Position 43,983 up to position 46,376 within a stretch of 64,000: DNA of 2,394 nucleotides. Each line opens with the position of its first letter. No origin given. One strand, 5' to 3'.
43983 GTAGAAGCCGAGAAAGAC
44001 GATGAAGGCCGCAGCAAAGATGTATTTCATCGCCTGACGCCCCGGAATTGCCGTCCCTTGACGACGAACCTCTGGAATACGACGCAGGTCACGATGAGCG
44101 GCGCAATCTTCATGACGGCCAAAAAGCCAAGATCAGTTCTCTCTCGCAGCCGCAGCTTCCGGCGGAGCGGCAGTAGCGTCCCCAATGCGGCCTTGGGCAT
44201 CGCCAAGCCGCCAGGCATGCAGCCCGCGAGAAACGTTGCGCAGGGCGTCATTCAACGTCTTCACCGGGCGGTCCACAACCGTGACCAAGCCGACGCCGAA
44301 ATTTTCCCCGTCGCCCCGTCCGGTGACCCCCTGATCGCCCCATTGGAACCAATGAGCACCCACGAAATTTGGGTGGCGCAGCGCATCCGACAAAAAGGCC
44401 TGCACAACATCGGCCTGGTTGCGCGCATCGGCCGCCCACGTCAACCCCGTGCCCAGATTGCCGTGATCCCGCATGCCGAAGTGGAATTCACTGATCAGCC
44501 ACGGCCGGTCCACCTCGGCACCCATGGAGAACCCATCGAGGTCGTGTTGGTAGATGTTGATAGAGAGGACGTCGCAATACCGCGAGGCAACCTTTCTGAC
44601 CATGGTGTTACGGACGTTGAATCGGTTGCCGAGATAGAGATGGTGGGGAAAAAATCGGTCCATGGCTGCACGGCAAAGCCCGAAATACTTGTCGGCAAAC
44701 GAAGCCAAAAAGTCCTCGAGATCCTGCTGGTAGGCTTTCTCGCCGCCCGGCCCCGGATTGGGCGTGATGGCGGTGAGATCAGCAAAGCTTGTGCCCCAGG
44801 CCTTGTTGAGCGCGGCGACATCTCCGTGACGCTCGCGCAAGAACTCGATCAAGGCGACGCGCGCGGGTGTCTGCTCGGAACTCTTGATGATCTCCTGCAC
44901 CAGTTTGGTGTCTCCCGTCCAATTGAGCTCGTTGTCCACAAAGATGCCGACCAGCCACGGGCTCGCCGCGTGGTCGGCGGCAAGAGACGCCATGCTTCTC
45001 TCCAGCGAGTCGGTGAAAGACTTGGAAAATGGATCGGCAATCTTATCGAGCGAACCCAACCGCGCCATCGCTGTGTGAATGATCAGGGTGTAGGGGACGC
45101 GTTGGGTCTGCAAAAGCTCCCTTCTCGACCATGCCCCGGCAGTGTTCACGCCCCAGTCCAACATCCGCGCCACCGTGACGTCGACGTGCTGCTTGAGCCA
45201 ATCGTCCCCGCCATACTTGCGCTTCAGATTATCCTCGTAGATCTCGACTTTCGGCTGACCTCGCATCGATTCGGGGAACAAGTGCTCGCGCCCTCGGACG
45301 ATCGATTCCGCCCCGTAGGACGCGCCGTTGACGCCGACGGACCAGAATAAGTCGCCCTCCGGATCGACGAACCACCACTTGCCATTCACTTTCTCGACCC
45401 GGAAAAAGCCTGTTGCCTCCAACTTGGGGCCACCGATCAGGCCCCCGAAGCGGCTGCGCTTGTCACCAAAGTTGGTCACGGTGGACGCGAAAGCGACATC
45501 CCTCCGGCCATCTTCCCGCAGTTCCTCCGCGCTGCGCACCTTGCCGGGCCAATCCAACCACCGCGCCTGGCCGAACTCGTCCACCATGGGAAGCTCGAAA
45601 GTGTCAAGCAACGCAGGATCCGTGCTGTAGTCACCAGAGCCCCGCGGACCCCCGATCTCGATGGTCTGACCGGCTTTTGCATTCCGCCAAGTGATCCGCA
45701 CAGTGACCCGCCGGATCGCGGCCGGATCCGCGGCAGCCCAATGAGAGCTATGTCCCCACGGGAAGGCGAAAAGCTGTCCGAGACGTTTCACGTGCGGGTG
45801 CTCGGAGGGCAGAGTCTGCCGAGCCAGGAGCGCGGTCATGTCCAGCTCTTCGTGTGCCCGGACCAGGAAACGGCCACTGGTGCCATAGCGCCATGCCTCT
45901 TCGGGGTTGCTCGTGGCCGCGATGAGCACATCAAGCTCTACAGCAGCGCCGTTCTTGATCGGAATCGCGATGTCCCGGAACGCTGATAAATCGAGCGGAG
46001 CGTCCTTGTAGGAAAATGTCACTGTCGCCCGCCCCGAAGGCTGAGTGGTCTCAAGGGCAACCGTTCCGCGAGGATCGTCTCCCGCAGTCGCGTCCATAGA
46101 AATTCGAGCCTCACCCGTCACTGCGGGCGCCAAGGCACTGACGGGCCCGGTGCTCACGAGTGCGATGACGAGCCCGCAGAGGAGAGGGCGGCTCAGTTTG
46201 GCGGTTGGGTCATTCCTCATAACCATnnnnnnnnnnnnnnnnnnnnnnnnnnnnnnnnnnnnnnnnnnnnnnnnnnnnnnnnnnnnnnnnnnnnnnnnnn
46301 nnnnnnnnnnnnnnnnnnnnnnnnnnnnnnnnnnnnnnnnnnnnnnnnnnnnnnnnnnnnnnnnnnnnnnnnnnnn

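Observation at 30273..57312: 27-kb uninterrupted single-strand array of 15 genes: a SusCD-less polysaccharide utilisation super-operon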

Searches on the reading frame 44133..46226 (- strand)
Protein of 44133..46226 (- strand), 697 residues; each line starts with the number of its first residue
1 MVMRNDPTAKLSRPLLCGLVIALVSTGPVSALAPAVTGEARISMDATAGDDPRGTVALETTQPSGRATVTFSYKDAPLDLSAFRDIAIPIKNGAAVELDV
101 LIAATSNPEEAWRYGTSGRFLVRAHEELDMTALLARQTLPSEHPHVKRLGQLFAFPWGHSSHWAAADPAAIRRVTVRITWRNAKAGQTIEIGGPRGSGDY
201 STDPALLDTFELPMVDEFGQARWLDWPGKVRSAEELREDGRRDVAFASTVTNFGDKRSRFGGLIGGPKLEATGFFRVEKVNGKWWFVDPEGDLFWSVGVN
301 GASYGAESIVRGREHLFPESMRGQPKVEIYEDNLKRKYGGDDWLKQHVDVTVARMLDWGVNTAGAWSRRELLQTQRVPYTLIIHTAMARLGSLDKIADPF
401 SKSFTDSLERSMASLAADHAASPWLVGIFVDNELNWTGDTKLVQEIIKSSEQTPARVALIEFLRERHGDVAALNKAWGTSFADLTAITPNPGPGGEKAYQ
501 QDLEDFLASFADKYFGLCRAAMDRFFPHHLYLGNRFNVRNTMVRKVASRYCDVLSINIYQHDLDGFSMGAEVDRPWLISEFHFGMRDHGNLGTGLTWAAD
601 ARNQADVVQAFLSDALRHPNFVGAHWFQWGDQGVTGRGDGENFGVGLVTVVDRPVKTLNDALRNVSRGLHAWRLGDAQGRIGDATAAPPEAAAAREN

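Call 5: search_protein_families(library=pfam, proteins=[window:44133-46226:-])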
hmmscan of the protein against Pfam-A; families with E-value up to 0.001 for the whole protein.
window:44133-46226:- (697 aa): 1 family
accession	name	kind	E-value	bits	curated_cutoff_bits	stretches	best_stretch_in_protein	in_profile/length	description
PF02449.21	Glyco_hydro_42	-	0.00065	19.6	21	0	401-487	105-187/376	Beta-galactosidase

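Call 12: search_solved_structures(query=window:44133-46226:-, max_evalue=1)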
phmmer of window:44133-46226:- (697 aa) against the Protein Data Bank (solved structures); distinct sequences matched with E-value up to 1: 6.
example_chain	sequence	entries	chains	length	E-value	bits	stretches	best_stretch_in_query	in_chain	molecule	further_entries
4bq2_A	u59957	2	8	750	7.3e-76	259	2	322-676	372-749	B-AGARASE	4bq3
4bq4_A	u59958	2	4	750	1.8e-75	257.7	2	322-676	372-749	B-AGARASE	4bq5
6xj9_A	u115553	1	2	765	3.7e-73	250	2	328-670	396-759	Agarase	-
5z6p_A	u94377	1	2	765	5.2e-69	236.3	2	318-672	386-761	B-agarase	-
5t3b_A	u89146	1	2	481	3.6e-15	58.4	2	505-633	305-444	Glycoside Hydrolase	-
3voc_A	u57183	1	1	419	0.2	12.9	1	456-527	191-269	Beta/alpha-amylase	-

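Call 63: search_protein_families(library=ncbifam, proteins=[window:44133-46226:-], max_evalue=0.00001)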
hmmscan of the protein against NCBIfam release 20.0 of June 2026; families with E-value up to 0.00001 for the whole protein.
window:44133-46226:- (697 aa): 0 families

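Call 70: search_dna_similar(query=window:44133-46226:-, collection=plasmids, mode=protein, max_rows=15)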
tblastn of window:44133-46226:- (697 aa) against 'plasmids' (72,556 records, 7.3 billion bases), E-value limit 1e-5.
Records with a match: 7; places in all: 11; records where one place covers at least 80% of the query: 0.
Best place of each record, by identity: <60% 7.
By first word of the organism name: Pseudomonas 1; Catenovulum 1; Paenibacillus 1; Photobacterium 1; Salinigranum 1; Mesobacillus 1; Halalkalicoccus 1.
By predicted mobility (MOB-suite, as given by PLSDB): non-mobilizable 5; conjugative 2.
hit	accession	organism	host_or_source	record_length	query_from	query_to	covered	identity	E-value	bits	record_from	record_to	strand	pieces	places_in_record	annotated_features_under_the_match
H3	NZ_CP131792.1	Pseudomonas aeruginosa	Homo sapiens,culture,blood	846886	214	663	65%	36.2%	2e-77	278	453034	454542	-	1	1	beta-agarase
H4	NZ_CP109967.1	Catenovulum adriaticum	algae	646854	186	677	71%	31.6%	5e-72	262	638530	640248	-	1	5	agarase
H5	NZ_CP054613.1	Paenibacillus cellulosilyticus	cell culture,soil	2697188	215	675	66%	30.8%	2e-51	201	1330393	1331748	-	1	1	none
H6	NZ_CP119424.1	Photobacterium sp. DA100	-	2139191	258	667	59%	22.8%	1e-14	86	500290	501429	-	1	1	none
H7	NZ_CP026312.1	Salinigranum rubrum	cell culture,marine solar saltern brine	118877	277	673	57%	20.5%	1e-7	64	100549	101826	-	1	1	beta-agarase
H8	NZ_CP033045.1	Mesobacillus foraminis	cell culture,Red Sea lagoons-Mangrove ...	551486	214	487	39%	26.9%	4e-24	116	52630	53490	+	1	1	hypothetical protein (x2)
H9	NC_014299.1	Halalkalicoccus jeotgali B3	-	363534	270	560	42%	21.4%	2e-8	66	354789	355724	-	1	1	hypothetical protein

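Call 71: get_annotated_region(hit=H4, flank=1500)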
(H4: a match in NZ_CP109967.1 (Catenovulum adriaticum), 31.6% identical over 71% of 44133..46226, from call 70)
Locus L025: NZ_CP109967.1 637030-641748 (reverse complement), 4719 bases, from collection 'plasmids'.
description: Catenovulum adriaticum strain TS8 plasmid pCadTS8_2, complete sequence
organism: Catenovulum adriaticum (NCBI taxid 2984846)
taxonomy: Bacteria; Pseudomonadota; Gammaproteobacteria; Alteromonadales; Alteromonadaceae; Catenovulum; Catenovulum adriaticum
host: -; source: algae; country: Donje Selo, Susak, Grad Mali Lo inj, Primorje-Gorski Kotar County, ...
typing (MOB-suite, as given by PLSDB): non-mobilizable
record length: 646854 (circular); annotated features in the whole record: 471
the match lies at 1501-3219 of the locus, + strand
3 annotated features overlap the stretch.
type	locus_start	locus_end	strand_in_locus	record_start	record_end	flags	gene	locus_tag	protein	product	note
CDS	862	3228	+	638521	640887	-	-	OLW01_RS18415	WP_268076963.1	agarase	-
CDS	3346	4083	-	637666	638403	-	-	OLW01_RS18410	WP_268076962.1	SapC family protein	-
CDS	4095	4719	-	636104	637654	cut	-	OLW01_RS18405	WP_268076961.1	tryptophan halogenase family protein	-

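Call 72: get_annotated_region(hit=H3, flank=6000)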
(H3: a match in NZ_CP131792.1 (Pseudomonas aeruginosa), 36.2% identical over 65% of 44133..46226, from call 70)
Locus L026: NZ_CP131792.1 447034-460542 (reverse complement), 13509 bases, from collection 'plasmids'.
description: Pseudomonas aeruginosa strain 2014S05-249 plasmid p2014S05-249-1, complete sequence
organism: Pseudomonas aeruginosa (NCBI taxid 287)
taxonomy: Bacteria; Pseudomonadota; Gammaproteobacteria; Pseudomonadales; Pseudomonadaceae; Pseudomonas; Pseudomonas aeruginosa
host: -; source: Homo sapiens,culture,blood; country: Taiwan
typing (MOB-suite, as given by PLSDB): conjugative; replicon rep_cluster_322; relaxase MOBH; mating-pair formation MPF_G
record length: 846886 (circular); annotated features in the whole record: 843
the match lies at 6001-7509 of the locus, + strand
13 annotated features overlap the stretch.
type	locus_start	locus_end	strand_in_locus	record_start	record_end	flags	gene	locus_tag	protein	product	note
CDS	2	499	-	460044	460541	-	-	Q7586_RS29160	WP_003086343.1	DUF6231 family protein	-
CDS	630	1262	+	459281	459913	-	-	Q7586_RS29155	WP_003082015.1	OmpA family protein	-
CDS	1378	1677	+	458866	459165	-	-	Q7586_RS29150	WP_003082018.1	DUF1145 domain-containing protein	-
CDS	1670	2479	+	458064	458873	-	-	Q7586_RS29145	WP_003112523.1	hypothetical protein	-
CDS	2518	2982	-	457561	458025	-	-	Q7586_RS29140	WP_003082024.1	CopD family protein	-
CDS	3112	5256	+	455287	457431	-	dinG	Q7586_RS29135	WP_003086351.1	ATP-dependent DNA helicase DinG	GO:0006139 - nucleobase-containing compound metabolic process [Evidence IEA]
CDS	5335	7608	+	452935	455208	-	-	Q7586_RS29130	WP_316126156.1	beta-agarase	-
CDS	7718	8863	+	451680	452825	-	-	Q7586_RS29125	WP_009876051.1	EstA family serine hydrolase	-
CDS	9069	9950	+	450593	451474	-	-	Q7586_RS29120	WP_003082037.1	OmpA family protein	-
CDS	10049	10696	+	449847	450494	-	pdxH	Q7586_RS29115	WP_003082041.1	pyridoxamine 5'-phosphate oxidase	GO:0008615 - pyridoxine biosynthetic process [Evidence IEA]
CDS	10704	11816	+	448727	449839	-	-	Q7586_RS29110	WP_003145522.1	CdaR family transcriptional regulator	-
CDS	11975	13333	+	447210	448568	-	-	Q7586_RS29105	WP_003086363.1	GntP family permease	GO:0055085 - transmembrane transport [Evidence IEA]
CDS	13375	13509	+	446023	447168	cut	-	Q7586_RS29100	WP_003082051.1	glycerate kinase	-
